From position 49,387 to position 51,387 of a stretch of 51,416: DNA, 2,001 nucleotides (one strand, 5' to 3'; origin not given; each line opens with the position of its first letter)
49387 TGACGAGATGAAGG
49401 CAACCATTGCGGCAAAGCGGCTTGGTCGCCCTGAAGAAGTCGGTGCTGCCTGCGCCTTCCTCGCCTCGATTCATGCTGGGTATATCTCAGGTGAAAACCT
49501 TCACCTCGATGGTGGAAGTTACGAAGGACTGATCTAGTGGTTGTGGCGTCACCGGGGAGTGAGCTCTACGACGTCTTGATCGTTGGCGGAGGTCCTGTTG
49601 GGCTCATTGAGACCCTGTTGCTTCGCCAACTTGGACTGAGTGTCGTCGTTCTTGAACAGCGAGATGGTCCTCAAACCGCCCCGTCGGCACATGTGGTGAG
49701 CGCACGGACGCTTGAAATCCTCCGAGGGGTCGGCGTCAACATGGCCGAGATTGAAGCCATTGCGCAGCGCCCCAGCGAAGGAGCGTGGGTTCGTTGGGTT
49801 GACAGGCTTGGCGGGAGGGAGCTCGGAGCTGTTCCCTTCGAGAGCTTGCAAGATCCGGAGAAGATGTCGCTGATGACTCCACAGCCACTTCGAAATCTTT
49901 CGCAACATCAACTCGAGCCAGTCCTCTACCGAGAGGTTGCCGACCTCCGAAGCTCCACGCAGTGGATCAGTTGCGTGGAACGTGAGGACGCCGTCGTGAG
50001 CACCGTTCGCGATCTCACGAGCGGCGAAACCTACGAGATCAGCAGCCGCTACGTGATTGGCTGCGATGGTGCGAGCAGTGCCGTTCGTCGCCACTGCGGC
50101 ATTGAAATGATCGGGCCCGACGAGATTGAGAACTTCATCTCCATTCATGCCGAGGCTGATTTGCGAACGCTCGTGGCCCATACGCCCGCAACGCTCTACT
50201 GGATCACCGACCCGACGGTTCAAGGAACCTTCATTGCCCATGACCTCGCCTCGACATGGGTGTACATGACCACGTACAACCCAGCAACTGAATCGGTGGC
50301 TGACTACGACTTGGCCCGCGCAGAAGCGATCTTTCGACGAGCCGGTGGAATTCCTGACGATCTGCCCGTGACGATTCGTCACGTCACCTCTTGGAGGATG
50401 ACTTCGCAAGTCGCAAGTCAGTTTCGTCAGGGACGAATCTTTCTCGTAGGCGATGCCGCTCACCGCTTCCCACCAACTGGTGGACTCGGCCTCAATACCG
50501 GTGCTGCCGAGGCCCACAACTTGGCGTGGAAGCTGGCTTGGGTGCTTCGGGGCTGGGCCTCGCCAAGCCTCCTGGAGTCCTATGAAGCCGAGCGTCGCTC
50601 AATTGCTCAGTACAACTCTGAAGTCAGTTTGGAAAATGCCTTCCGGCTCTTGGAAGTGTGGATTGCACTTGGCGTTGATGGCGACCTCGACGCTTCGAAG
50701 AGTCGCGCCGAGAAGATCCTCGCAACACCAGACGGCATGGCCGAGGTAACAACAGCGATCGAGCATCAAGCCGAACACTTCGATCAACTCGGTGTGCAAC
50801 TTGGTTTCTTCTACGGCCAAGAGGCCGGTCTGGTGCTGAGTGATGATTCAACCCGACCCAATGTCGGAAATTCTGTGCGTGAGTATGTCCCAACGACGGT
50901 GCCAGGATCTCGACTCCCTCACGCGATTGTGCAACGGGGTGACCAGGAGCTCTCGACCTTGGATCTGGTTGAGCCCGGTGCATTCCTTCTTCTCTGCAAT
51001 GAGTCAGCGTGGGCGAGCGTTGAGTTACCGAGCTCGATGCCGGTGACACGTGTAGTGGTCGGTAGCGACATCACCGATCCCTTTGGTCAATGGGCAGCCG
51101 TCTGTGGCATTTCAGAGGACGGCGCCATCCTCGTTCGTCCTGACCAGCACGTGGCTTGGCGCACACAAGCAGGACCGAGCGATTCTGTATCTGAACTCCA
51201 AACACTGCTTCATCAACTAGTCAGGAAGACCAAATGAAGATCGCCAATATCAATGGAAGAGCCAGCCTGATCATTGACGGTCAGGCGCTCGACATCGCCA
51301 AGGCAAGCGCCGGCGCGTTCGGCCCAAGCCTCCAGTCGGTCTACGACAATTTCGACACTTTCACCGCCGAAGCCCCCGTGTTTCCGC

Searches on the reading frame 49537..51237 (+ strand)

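Call 63: search_protein_families(library=pfam, proteins=[window:49537-51237:+], max_evalue=0.00001)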
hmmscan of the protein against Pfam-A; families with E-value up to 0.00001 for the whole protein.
window:49537-51237:+ (566 aa): 2 families
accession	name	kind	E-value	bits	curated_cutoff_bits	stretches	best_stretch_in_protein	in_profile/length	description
PF01494.25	FAD_binding_3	-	6.4e-81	272.7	22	1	11-359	2-344/349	FAD binding domain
PF21274.3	Rng_hyd_C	-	9.6e-15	55.2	27.5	1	454-560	2-102/107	Aromatic-ring hydroxylase, C-terminal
